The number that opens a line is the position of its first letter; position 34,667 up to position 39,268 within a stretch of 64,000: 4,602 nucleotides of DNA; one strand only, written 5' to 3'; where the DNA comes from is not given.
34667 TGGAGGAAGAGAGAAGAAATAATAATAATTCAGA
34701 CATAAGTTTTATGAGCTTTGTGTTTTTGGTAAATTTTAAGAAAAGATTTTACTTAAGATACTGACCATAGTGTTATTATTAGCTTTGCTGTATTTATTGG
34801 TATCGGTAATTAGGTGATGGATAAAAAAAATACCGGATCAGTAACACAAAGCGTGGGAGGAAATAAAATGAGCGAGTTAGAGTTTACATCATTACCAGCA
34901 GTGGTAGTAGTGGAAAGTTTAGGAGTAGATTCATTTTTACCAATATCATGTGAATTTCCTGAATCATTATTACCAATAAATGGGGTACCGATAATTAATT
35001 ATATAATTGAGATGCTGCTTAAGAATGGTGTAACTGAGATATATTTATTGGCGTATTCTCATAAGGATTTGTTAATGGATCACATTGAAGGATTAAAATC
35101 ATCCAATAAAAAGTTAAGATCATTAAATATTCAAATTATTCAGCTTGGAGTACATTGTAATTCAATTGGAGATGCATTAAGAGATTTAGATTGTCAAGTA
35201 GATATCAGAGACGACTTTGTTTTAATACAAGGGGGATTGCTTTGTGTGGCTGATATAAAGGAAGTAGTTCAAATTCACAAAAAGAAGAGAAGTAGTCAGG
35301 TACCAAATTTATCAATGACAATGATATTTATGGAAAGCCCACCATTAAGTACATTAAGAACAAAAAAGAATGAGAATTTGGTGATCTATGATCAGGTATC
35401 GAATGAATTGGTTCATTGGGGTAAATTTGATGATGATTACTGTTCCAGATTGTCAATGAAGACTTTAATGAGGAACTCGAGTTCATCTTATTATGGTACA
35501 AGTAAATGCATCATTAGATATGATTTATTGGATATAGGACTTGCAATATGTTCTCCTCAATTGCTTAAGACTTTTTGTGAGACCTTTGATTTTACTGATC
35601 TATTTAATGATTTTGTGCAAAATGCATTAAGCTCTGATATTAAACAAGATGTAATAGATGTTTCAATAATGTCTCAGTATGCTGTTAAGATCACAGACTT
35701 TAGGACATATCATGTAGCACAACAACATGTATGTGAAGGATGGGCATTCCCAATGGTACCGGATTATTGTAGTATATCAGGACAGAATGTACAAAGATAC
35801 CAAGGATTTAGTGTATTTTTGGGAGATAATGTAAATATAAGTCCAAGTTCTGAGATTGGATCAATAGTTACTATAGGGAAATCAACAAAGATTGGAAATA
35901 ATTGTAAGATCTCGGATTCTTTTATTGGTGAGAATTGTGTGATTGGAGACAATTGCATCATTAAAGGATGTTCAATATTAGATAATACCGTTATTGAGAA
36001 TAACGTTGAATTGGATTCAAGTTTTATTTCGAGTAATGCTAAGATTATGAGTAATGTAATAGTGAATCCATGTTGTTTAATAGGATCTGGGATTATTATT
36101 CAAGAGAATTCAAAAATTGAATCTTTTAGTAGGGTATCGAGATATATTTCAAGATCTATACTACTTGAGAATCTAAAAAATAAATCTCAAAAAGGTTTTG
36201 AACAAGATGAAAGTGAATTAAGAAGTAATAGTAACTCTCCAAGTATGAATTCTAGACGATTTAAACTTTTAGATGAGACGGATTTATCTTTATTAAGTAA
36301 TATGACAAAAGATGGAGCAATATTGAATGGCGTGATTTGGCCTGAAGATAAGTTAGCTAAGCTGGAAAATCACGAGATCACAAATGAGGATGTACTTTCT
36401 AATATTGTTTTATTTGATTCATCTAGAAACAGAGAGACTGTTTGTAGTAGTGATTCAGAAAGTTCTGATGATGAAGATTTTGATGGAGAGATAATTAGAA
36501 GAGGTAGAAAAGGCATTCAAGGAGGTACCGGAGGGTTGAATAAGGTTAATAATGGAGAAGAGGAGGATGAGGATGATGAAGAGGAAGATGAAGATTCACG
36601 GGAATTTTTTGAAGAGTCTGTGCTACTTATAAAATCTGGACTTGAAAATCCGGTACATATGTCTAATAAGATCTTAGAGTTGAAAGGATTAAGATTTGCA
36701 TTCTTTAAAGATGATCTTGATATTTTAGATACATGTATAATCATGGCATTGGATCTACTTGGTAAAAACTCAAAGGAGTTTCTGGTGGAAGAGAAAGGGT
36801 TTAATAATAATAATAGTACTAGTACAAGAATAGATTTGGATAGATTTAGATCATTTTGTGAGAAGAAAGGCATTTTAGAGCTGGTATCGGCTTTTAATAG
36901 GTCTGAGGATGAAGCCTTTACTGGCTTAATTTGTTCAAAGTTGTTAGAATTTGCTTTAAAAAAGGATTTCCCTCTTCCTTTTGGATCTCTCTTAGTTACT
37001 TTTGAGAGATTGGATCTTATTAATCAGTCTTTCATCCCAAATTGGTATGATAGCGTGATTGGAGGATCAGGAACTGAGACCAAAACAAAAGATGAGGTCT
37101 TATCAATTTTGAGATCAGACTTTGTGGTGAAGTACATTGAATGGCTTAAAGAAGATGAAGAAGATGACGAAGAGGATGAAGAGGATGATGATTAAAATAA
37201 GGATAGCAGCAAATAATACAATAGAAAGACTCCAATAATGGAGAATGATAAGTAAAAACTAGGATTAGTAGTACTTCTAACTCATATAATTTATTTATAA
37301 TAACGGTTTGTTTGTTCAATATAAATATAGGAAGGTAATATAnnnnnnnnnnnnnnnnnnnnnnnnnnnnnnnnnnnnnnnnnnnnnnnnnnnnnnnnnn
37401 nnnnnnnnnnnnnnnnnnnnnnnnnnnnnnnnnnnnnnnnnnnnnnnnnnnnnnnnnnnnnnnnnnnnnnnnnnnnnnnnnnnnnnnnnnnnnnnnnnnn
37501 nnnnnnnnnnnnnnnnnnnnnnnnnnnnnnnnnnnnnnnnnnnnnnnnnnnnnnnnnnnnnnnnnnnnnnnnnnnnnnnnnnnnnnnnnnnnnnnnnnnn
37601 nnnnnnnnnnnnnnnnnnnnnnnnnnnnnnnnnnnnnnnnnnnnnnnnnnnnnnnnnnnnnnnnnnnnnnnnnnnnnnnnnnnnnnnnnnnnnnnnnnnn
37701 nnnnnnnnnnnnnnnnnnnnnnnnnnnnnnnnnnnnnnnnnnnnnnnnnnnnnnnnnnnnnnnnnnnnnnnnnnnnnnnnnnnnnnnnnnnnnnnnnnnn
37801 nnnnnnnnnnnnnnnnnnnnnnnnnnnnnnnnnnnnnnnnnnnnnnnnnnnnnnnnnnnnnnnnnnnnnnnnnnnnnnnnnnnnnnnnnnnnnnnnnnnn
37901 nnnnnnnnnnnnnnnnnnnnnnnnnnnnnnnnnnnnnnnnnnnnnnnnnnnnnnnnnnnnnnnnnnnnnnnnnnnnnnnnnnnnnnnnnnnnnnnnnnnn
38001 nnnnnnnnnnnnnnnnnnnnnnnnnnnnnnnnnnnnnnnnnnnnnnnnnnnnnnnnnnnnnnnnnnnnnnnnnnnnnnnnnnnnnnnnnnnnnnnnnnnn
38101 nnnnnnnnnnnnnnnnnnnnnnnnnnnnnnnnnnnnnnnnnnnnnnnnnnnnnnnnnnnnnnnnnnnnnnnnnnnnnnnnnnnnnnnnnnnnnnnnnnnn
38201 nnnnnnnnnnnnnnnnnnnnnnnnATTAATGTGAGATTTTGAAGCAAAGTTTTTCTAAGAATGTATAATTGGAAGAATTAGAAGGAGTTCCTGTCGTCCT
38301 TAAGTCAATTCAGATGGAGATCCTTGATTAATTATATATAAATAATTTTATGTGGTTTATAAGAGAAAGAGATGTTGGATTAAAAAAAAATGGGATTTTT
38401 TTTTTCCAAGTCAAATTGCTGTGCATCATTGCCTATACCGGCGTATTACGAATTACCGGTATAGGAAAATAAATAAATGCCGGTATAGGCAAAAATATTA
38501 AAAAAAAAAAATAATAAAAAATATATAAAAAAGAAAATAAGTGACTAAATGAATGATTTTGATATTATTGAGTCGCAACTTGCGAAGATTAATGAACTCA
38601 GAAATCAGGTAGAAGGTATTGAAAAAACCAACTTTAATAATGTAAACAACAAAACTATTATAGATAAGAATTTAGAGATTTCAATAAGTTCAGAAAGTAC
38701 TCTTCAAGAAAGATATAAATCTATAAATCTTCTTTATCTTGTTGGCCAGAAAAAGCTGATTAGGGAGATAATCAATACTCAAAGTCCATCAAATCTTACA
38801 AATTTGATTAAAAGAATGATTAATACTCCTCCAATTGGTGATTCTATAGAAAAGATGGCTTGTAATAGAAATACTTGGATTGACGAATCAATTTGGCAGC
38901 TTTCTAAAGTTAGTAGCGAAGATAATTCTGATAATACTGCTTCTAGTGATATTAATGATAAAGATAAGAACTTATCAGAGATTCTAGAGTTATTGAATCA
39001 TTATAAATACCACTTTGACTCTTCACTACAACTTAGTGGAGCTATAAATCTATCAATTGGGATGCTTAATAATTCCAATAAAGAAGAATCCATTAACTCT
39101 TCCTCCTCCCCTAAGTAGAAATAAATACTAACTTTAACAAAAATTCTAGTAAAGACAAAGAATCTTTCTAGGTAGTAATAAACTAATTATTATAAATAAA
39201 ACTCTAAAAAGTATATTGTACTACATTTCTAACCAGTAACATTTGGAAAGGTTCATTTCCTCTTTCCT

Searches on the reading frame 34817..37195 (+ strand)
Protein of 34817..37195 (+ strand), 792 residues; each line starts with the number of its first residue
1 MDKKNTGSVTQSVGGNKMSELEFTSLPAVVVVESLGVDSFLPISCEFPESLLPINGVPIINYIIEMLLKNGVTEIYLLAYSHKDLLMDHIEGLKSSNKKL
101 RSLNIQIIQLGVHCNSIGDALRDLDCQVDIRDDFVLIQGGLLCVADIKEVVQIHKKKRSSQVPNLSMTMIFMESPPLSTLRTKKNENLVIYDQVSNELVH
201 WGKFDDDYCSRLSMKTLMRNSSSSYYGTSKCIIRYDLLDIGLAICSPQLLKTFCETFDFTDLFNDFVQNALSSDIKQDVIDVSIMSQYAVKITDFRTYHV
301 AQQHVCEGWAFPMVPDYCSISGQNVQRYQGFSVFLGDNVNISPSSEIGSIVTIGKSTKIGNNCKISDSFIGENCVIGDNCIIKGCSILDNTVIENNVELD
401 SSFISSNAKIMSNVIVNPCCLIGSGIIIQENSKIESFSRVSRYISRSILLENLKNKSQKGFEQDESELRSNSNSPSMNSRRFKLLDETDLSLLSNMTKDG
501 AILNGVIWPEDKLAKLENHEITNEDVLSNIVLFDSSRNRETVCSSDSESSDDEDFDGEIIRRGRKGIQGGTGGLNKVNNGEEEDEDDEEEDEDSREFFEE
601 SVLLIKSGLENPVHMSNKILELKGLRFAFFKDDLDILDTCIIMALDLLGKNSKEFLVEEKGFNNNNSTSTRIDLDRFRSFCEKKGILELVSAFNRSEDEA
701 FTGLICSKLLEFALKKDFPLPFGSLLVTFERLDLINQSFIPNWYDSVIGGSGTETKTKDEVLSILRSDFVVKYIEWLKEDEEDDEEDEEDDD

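Call 28: search_protein_families(library=pfam, proteins=[window:34817-37195:+])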
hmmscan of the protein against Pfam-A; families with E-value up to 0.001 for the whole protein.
window:34817-37195:+ (792 aa): 7 families
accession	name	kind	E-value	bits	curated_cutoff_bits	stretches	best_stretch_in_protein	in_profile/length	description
PF25084.1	LbH_EIF2B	-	1.1e-24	86.9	54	1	333-434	4-105/105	EIF2B subunit epsilon LbH domain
PF00132.30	Hexapep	-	6.2e-14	51.4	27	2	368-399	2-34/36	Bacterial transferase hexapeptide (six repeats)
PF14602.12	Hexapep_2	-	0.00011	22.3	27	1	370-399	4-32/34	Hexapeptide repeat of succinyl-transferase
PF21711.3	DCTN5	-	0.00025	21.2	40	0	369-396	109-137/182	Dynactin subunit 5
PF24894.1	Hexapep_GlmU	-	0.00037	21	23.3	0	313-382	20-83/104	GlmU-like, C-terminal hexapeptide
PF25087.1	GMPPB_C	-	0.00055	20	39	1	351-436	5-91/110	GMPPB C-terminal domain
PF00483.29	NTP_transferase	-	0.00086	19.4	21.2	0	41-159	14-129/245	Nucleotidyl transferase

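Call 29: find_homologous_proteins(query=window:34817-37195:+, max_evalue=1e-20)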
Query window:34817-37195:+ (792 aa): 21 proteins with E <= 1e-20 among 8000 candidates.
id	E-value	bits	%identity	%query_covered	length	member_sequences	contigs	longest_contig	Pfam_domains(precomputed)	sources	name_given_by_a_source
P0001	0.0e+0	1729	98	100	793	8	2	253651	PF00132.31,PF25087.2,PF25084.2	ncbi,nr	ncbi:Bacterial transferase hexapeptide (six repeats) family protein [Cryptosporidium hominis]|nr:Tra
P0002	0.0e+0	1465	85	98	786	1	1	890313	PF00132.31,PF25087.2,PF25084.2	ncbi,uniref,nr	ncbi:translation initiation factor EIF-2B epsilon subunit [Cryptosporidium ubiquitum]|uniref:Transla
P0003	0.0e+0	1342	77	98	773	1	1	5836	PF00132.31,PF25087.2,PF25084.2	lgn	-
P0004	1.5e-297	1007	61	98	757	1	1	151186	PF00132.31,PF25087.2,PF25084.2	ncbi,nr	ncbi:Translation initiation factor eIF-2B subunit epsilon [Cryptosporidium felis]|nr:Translation ini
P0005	5.5e-224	764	47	99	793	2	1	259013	PF00483.30,PF00132.31,PF25087.2,PF25084.2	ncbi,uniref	ncbi:hypothetical protein RS030_243559 [Cryptosporidium xiaoi]|uniref:Translation initiation factor 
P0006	6.5e-204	698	45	98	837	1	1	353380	PF00132.31,PF25087.2,PF25084.2,PF24894.2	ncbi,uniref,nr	ncbi:translation initiation factor EIF-2B epsilon subunit [Cryptosporidium ryanae]|uniref:translatio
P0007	2.3e-198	679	46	96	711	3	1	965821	PF00132.31,PF25087.2,PF25084.2,PF24894.2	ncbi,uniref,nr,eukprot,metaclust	ncbi:uncharacterized protein CMU_016630 [Cryptosporidium muris RN66]|uniref:Translation initiation f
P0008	6.9e-48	182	30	53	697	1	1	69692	PF00483.30,PF02020.25,PF00132.31,PF25087.2,PF25084.2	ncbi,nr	ncbi:hypothetical protein FBU30_001939 [Linnemannia zychae]|nr:hypothetical protein FBU30_001939 [Li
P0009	1.5e-41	161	29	53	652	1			PF02020.25,PF00132.31,PF25087.2,PF25084.2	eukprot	eukprot:m.20421 g.20421 ORF g.20421 m.20421 type:complete len:653 (+) comp3530_c0_seq2:31-1989(+)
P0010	2.8e-39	153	28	53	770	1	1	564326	PF02020.25,PF00132.31,PF25087.2,PF25084.2,PF24894.2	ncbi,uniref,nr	ncbi:translation initiation factor eif-2b subunit epsilon [Fusarium heterosporum]|uniref:Mannose-1-p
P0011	4.6e-39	153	30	52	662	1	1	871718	PF16314.12,PF02020.25,PF00132.31,PF25087.2,PF25084.2,PF24894.2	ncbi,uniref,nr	ncbi:hypothetical protein ILUMI_27130 [Ignelater luminosus]|uniref:Translation initiation factor eIF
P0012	5.8e-39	152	27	53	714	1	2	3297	PF00483.30,PF02020.25,PF00132.31,PF25087.2,PF25084.2,PF24894.2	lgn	-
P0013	1.4e-38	151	27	52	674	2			PF00483.30,PF02020.25,PF00132.31,PF25087.2,PF25084.2,PF24894.2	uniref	uniref:Translation initiation factor eIF2B subunit epsilon n=1 Tax=Anopheles dirus TaxID=7168 RepID=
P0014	1.5e-36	144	26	51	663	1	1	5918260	PF00483.30,PF02020.25,PF00132.31,PF25087.2,PF25084.2,PF24894.2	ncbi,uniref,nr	ncbi:hypothetical protein ZHAS_00017968 [Anopheles sinensis]|uniref:Translation initiation factor eI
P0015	8.5e-36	142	26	55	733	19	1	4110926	PF00483.30,PF02020.25,PF00132.31,PF25087.2,PF25084.2,PF24894.2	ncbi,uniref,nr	ncbi:uncharacterized protein PpBr36_06656 [Pyricularia pennisetigena]|uniref:uncharacterized protein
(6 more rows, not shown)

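Call 30: find_encoding_contigs(protein=P0002, flank=10000, max_places=2)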
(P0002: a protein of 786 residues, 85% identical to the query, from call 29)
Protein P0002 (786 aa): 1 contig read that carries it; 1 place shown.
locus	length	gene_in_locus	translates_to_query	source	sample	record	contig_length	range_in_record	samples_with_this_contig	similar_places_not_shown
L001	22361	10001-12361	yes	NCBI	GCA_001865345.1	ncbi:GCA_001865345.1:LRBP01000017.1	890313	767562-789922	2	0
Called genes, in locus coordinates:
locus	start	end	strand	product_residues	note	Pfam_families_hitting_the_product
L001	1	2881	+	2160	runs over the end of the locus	PF00454:PI3_PI4_kinase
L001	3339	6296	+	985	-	PF00069:Pkinase, PF07714:PK_Tyr_Ser-Thr, PF14531:Kinase-like (weak)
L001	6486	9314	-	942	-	PF17681:GCP_N_terminal, PF04130:GCP_C_terminal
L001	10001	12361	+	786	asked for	PF00132:Hexapep (faint), PF25084:LbH_EIF2B, PF25087:GMPPB_C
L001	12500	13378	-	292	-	PF16842:RRM_occluded (faint), PF00076:RRM_1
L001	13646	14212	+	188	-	-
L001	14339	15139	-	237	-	PF05890:Ebp2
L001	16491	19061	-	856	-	-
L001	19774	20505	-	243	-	-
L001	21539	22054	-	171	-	-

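Call 31: find_encoding_contigs(protein=P0004, flank=10000, max_places=2)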
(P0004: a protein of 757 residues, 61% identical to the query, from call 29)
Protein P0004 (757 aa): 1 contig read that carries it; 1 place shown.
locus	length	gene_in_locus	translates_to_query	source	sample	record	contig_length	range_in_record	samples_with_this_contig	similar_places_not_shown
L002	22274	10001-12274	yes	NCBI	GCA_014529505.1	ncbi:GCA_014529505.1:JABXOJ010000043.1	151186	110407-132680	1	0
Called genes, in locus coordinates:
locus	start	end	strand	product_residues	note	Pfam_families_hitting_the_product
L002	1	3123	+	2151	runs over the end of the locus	PF00454:PI3_PI4_kinase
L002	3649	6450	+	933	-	PF00069:Pkinase, PF07714:PK_Tyr_Ser-Thr, PF14531:Kinase-like (weak), PF17667:Pkinase_fungal (weak)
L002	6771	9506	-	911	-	PF17681:GCP_N_terminal, PF04130:GCP_C_terminal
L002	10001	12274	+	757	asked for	PF25084:LbH_EIF2B, PF00132:Hexapep (weak), PF25087:GMPPB_C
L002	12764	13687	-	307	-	PF00076:RRM_1 (faint)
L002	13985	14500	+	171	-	-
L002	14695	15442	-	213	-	PF05890:Ebp2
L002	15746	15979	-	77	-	-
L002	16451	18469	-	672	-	-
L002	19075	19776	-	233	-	-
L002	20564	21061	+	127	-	-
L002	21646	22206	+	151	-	PF00076:RRM_1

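Call 32: find_encoding_contigs(protein=P0007, flank=10000, max_places=2)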
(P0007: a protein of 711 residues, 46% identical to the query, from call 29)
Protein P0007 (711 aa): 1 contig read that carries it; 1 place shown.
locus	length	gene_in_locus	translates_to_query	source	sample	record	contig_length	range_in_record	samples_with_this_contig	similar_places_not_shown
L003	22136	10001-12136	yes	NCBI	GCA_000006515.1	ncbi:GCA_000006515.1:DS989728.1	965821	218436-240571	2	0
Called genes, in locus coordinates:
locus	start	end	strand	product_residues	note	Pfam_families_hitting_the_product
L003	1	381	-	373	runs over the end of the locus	PF00899:ThiF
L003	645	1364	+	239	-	PF01138:RNase_PH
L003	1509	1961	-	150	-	PF00334:NDK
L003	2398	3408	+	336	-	PF04084:RecA-like_ORC2, PF24882:WHD_ORC2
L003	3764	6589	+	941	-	PF00069:Pkinase, PF07714:PK_Tyr_Ser-Thr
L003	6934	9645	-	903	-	PF17681:GCP_N_terminal, PF04130:GCP_C_terminal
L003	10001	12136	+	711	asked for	PF00132:Hexapep (weak), PF24894:Hexapep_GlmU (weak), PF25084:LbH_EIF2B, PF25087:GMPPB_C, PF00132:Hexapep (weak)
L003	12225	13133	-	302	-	PF00076:RRM_1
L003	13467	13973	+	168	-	-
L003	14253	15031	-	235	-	PF05890:Ebp2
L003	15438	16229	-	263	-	-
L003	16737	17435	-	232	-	-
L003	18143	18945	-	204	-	-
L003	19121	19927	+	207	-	PF00076:RRM_1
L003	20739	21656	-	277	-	PF10494:Stk19 (faint)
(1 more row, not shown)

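Call 65: find_encoding_contigs(protein=P0006, flank=10000, max_places=1)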
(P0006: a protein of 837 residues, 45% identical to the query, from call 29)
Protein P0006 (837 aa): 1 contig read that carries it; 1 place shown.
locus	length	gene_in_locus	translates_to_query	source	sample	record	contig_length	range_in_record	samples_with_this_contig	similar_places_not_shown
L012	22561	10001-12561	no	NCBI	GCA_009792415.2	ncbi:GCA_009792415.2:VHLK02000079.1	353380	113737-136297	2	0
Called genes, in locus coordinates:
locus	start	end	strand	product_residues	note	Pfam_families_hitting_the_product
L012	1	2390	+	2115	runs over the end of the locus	PF00454:PI3_PI4_kinase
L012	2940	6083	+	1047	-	PF00069:Pkinase, PF07714:PK_Tyr_Ser-Thr, PF14531:Kinase-like (weak)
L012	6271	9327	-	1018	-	PF17681:GCP_N_terminal, PF04130:GCP_C_terminal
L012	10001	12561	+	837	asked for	PF00132:Hexapep (faint), PF24894:Hexapep_GlmU (faint), PF25084:LbH_EIF2B, PF25087:GMPPB_C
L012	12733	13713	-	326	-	PF00076:RRM_1 (faint)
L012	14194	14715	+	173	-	-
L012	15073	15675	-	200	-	PF05890:Ebp2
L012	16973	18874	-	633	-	-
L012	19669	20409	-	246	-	-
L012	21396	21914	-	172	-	-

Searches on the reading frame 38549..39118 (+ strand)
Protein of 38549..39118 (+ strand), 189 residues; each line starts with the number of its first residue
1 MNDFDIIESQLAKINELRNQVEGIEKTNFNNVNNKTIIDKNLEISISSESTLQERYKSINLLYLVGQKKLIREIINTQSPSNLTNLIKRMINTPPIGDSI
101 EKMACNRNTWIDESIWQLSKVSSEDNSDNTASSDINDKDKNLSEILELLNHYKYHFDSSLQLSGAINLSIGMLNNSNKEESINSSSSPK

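Call 28: search_protein_families(library=pfam, proteins=[window:38549-39118:+])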
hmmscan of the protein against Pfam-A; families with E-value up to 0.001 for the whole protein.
window:38549-39118:+ (189 aa): 0 families

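Call 82: search_solved_structures(query=window:38549-39118:+, max_evalue=1)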
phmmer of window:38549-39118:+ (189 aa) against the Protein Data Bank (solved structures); distinct sequences matched with E-value up to 1: 1.
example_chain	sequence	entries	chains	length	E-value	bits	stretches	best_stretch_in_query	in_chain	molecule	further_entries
2o6l_A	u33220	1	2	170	0.97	13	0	60-104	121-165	UDP-glucuronosyltransferase 2B7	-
